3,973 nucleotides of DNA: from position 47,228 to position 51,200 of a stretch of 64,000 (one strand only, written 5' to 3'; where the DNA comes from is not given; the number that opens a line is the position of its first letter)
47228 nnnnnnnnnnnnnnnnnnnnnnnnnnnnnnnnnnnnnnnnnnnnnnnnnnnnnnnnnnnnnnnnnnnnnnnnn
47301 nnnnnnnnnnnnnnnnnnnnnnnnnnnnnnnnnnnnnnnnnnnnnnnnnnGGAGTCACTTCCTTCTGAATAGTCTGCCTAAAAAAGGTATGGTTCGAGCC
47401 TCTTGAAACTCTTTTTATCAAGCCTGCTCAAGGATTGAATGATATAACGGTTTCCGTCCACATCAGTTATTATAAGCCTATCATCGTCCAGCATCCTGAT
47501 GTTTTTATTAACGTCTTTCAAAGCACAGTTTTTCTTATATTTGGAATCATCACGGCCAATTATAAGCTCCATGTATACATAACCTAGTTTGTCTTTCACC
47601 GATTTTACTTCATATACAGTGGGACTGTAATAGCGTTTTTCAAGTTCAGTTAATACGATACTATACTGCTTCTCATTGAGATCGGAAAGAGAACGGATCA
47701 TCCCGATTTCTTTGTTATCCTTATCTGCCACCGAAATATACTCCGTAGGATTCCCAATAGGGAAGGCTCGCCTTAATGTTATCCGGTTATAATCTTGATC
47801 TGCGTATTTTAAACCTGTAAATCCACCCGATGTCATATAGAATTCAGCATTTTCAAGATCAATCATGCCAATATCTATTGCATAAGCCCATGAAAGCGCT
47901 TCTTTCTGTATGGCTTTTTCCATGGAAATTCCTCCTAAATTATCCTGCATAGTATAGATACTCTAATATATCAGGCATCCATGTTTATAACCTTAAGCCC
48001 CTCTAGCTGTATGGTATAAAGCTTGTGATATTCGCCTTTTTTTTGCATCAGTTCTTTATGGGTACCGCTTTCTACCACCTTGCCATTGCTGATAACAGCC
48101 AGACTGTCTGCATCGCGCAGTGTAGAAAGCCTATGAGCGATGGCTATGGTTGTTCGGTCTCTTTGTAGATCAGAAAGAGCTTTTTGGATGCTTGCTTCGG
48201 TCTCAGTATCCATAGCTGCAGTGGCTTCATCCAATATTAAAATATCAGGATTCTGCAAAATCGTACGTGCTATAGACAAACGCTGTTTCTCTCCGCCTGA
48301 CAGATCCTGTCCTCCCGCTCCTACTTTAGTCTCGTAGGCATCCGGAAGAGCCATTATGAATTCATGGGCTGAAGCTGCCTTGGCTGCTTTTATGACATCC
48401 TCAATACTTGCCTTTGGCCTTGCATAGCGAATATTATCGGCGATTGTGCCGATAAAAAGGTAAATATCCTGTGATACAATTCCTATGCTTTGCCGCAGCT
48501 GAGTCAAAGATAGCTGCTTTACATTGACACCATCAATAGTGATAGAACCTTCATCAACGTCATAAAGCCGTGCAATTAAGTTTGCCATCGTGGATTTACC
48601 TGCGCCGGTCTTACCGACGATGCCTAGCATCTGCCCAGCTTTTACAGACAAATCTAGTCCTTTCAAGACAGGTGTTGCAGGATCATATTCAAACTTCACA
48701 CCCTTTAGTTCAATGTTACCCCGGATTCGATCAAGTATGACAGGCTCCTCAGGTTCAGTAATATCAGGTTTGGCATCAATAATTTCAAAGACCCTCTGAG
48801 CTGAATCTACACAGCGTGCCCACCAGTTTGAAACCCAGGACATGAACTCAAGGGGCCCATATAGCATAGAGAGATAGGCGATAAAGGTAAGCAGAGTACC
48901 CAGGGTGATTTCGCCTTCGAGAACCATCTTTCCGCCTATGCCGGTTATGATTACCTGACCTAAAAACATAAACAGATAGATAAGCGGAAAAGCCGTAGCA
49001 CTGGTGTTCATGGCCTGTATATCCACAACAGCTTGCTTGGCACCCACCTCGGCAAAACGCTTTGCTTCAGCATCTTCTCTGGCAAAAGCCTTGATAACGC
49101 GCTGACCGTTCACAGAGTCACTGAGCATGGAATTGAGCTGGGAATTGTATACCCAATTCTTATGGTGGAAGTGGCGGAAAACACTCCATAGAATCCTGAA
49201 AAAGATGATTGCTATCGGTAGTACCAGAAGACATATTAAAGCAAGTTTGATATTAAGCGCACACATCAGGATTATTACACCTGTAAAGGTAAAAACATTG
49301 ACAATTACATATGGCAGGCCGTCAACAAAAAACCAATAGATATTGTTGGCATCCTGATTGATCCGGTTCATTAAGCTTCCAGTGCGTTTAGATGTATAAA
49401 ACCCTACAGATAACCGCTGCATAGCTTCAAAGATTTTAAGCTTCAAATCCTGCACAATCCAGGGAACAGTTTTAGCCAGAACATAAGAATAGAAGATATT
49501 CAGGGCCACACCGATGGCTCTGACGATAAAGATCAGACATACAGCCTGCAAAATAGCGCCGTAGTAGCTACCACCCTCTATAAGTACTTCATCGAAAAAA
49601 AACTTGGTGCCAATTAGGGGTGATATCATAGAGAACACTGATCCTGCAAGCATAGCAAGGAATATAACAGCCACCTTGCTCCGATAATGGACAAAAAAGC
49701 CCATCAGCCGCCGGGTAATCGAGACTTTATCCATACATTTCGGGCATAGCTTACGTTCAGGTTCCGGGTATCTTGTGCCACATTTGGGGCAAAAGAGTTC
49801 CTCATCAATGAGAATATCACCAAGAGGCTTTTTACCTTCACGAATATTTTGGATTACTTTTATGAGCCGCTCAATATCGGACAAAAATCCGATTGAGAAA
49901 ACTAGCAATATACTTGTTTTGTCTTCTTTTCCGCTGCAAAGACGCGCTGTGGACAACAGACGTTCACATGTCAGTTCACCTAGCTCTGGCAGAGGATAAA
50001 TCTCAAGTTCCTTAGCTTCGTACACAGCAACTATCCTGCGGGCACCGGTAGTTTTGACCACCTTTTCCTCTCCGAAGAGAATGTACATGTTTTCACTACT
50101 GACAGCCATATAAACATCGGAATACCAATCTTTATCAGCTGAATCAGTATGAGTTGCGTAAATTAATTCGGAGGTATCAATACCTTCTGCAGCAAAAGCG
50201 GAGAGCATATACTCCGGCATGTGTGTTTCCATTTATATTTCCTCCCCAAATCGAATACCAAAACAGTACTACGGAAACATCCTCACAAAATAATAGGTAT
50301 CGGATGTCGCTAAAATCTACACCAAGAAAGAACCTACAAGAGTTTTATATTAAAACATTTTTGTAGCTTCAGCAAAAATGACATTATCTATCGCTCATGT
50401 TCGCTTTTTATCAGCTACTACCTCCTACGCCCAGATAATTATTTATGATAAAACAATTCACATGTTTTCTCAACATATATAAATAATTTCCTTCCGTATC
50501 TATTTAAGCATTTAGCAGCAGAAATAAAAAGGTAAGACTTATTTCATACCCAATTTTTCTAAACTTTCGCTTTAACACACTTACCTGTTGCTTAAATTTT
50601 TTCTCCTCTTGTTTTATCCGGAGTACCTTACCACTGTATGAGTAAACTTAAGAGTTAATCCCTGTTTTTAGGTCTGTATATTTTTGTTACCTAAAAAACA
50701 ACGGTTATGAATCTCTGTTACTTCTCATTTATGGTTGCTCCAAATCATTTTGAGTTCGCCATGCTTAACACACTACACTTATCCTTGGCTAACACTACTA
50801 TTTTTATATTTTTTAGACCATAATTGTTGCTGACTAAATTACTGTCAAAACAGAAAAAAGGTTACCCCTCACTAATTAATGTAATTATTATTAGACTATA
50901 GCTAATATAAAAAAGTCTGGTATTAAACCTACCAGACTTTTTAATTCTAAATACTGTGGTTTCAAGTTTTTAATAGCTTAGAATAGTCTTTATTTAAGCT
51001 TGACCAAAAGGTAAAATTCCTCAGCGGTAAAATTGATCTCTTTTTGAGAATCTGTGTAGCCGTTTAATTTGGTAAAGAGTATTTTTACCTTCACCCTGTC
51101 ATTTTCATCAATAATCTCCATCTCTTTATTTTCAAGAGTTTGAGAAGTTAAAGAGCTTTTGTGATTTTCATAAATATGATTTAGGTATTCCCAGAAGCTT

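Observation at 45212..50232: ABC-DUF1854-ABC trio: two exporters each carrying an uncharacterised N-terminal domain plus a CxxC...CxxC zinc ribbon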

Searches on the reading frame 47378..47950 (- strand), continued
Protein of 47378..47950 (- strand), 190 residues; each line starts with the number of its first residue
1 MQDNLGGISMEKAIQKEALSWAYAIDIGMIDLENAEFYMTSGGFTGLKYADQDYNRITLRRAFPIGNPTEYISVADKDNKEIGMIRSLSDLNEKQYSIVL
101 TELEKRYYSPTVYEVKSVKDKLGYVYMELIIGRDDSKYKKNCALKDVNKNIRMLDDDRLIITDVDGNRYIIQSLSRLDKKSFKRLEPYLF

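Call 72: get_annotated_region(hit=H1, flank=9000)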
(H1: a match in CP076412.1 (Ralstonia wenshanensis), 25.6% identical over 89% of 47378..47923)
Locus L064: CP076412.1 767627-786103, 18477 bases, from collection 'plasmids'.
description: Ralstonia wenshanensis strain 56D2 plasmid p56D2, complete sequence
organism: Ralstonia wenshanensis (NCBI taxid 2842456)
taxonomy: Bacteria; Pseudomonadota; Betaproteobacteria; Burkholderiales; Burkholderiaceae; Ralstonia; Ralstonia wenshanensis
host: -; source: soil; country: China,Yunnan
typing (MOB-suite, as given by PLSDB): non-mobilizable
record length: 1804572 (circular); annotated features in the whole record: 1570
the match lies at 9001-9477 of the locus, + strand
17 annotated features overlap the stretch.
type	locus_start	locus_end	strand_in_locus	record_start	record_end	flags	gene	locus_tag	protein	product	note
CDS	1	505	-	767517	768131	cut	-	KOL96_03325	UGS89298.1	flavin reductase family protein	-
CDS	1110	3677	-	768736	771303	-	cphA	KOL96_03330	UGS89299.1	cyanophycin synthetase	-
CDS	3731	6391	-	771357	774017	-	cphA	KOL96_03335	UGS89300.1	cyanophycin synthetase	-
CDS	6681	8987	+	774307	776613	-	-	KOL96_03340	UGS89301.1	ABC transporter ATP-binding protein/permease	-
CDS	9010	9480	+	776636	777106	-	-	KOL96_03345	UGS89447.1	DUF1854 domain-containing protein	-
CDS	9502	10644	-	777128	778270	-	-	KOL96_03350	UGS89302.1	beta-lactamase family protein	-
CDS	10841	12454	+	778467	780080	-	-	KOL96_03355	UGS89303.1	glucan biosynthesis protein D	-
CDS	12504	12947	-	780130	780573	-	-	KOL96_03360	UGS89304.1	hypothetical protein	-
CDS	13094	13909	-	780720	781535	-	blaOXA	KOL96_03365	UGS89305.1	OXA-60 family carbapenem-hydrolyzing class D beta-lactamase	-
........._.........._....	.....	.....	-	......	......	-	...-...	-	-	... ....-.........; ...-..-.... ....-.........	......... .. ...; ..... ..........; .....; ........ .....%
predicted_resistance_gene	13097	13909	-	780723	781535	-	blaOXA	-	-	OXA-60 family carbapenem-hydrolyzing class D beta-lactamase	predicted by amrfinderplus; class BETA-LACTAM; identity 95.57%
CDS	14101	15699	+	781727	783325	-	-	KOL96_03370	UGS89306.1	hypothetical protein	-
CDS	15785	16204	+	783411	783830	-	-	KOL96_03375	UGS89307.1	MarR family transcriptional regulator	-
CDS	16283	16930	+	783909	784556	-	pcp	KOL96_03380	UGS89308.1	pyroglutamyl-peptidase I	-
CDS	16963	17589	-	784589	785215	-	-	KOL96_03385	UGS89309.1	NAD(P)H-dependent oxidoreductase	-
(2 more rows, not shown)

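Call 85: search_protein_families(library=padloc, proteins=[window:47378-47923:-], max_evalue=0.00001)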
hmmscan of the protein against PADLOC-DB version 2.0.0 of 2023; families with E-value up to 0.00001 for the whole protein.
window:47378-47923:- (181 aa): 0 families

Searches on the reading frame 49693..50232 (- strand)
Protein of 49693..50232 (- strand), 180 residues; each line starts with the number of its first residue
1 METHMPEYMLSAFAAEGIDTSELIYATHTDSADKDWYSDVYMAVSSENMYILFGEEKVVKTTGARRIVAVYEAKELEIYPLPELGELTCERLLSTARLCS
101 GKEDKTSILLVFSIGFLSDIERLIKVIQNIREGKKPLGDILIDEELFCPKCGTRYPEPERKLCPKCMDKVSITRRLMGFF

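Call 12: search_protein_families(library=pfam, proteins=[window:49693-50232:-], max_evalue=10)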
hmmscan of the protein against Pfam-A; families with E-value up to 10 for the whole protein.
seq(180 aa): 13 families
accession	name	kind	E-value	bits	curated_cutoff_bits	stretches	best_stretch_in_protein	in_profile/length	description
PF12773.13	DZR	-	0.00074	20.1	27.3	1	144-173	11-37/45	Double zinc ribbon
PF13248.11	Zn_ribbon_3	-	0.0025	17.6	27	1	148-166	5-22/26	zinc-ribbon domain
PF18912.6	DZR_2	-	0.0061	16.8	27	1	148-170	10-31/56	Double zinc ribbon domain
PF13240.11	Zn_Ribbon_1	-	0.0064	16.7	25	1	147-166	1-19/23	zinc-ribbon domain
PF18439.7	zf_UBZ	-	0.013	15.6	25.6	1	146-160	3-17/32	Ubiquitin-Binding Zinc Finger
PF03966.22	Trm112p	-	0.044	14.2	22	1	134-156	14-36/40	Trm112p-like protein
PF01155.25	HypA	-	0.071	13.6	28.9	1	144-168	69-94/112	Hydrogenase/urease nickel incorporation, metallochaperone, hypA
PF22400.1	DUF6980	-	0.14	12.8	27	1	147-171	54-78/99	Domain of unknown function (DUF6980)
PF23475.1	zf-Tbcl_FmdE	-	0.18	11.7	23.2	1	147-167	9-29/35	FmdE treble clef zinc finger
PF23455.1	DUF7129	-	0.19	12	30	1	148-170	14-37/45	Domain of unknown function (DUF7129)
PF04981.18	NMD3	-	0.22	11.4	24.9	1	148-169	1-22/243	NMD3 family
PF12172.15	zf-ChsH2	-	0.6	10.4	23.2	1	148-166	14-31/37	ChsH2, rubredoxin-like zinc ribbon domain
PF18414.7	zf_C2H2_10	-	2.5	8.2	25.6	1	148-156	5-13/26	C2H2 type zinc-finger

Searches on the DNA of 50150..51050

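Call 60: search_rna_families(source=window, start=50150, end=51050, threshold=evalue, max_evalue=1)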
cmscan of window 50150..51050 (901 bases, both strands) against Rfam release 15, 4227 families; matches with E-value up to 1: 3.
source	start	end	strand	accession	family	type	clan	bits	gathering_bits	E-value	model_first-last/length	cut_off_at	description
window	50867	50946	+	RF00506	Thr_leader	Cis-reg; leader;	-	26.4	55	0.014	1-118/118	no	Threonine operon leader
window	50955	51022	+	RF00852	mir-231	Gene; miRNA;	-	20.7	50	0.31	1-80/80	no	mir-231 microRNA precursor family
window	50279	50371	+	RF02653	StyR-143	Gene; sRNA;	-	16.9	176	0.84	1-144/144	no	Salmonella enterica Typhi npcRNA 143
